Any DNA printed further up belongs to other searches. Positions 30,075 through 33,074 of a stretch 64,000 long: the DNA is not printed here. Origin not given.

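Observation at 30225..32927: Orphan DnaG-type zinc-ribbon + TOPRIM protein fused to a 500-aa uncharacterised N-terminal domain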

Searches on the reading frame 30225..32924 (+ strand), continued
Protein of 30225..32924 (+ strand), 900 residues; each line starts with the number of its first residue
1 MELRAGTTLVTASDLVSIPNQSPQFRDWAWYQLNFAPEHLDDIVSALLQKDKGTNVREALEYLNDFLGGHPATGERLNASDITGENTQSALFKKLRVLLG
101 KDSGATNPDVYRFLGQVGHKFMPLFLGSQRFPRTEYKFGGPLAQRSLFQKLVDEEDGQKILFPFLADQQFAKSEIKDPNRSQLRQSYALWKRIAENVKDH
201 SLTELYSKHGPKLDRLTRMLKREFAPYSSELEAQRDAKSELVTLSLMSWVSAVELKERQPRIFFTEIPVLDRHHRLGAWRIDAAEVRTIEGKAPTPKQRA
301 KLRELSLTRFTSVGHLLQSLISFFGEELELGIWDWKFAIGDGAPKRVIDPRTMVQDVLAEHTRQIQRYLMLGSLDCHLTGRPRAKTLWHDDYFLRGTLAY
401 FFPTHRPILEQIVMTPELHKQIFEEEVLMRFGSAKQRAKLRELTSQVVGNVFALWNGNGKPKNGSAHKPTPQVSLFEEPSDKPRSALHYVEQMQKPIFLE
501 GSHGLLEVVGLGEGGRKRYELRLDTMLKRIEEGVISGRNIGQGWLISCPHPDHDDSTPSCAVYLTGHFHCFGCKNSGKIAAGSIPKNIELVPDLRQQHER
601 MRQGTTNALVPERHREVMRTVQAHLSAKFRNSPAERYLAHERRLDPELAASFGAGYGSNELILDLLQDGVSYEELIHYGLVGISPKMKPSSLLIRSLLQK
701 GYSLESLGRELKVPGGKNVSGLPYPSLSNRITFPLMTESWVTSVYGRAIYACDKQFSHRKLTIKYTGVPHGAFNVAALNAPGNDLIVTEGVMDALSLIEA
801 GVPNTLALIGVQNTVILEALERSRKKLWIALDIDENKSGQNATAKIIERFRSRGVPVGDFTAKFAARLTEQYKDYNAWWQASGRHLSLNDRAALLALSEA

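Call 79: fold_search(model_id=the predicted structure, library=pdb)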
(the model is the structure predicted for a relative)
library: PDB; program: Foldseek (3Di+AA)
matches with E <= 10: 158; with E <= 0.001: 20
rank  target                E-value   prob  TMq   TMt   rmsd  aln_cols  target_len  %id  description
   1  2au3                  1.3e-08  1.00  0.24  0.50  19.2       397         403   20  Crystal Structure of the Aquifex aeolicus primase (Zinc Binding and RNA Polymerase Domains) (released 2005-11-15)
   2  5guj                  2.2e-07  1.00  0.22  0.58   4.3       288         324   18  Crystal structure of the Bacillus subtilis DnaG RNA Polymerase Domain, natural degradation of full length DnaG (released 2017-04-19)
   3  4e2k                  8.2e-07  1.00  0.22  0.57   4.3       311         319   16  The structure of the S. aureus DnaG RNA Polymerase Domain (released 2012-08-01)
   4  5w33                  8.6e-07  1.00  0.22  0.59   4.6       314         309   20  Crystal structure of the RNA polymerase domain (RPD) of Mycobacterium tuberculosis primase DnaG (released 2018-03-28)
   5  4edg                  9.8e-07  1.00  0.23  0.58   4.2       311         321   16  The structure of the S. aureus DnaG RNA Polymerase Domain bound to ATP and Manganese (released 2012-07-25)
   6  3b39_B                1.6e-06  1.00  0.22  0.58   5.5       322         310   16  Structure of the DnaG primase catalytic domain bound to ssDNA (released 2008-01-15)
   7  5w34_B                1.8e-06  1.00  0.22  0.56   5.1       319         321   19  Crystal structure of the RNA polymerase domain (RPD) of Mycobacterium tuberculosis primase DnaG in complex with double (released 2018-03-28)
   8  5w35_A                2.6e-06  1.00  0.22  0.57   5.0       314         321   18  Crystal structure of the RNA polymerase domain (RPD) of Mycobacterium tuberculosis primase DnaG in complex with a doub (released 2018-03-28)
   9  1eqn_A                3.4e-06  1.00  0.22  0.58   6.4       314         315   15  E.COLI PRIMASE CATALYTIC CORE (released 2000-06-30)
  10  5w35_B                4.1e-06  1.00  0.23  0.58   5.0       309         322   19  Crystal structure of the RNA polymerase domain (RPD) of Mycobacterium tuberculosis primase DnaG in complex with a doub (released 2018-03-28)
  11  5w34_A                4.1e-06  1.00  0.23  0.58   5.0       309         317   21  Crystal structure of the RNA polymerase domain (RPD) of Mycobacterium tuberculosis primase DnaG in complex with double (released 2018-03-28)
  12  3b39_A                4.9e-06  1.00  0.22  0.59   5.9       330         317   16  Structure of the DnaG primase catalytic domain bound to ssDNA (released 2008-01-15)
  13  1dde                  6.5e-06  1.00  0.22  0.59   5.5       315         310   17  STRUCTURE OF THE DNAG CATALYTIC CORE (released 2000-04-07)
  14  1dd9                  7.5e-06  1.00  0.23  0.60   4.1       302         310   16  STRUCTURE OF THE DNAG CATALYTIC CORE (released 2000-04-07)
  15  1eqn_C                8.6e-06  1.00  0.22  0.56   6.2       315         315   16  E.COLI PRIMASE CATALYTIC CORE (released 2000-06-30)
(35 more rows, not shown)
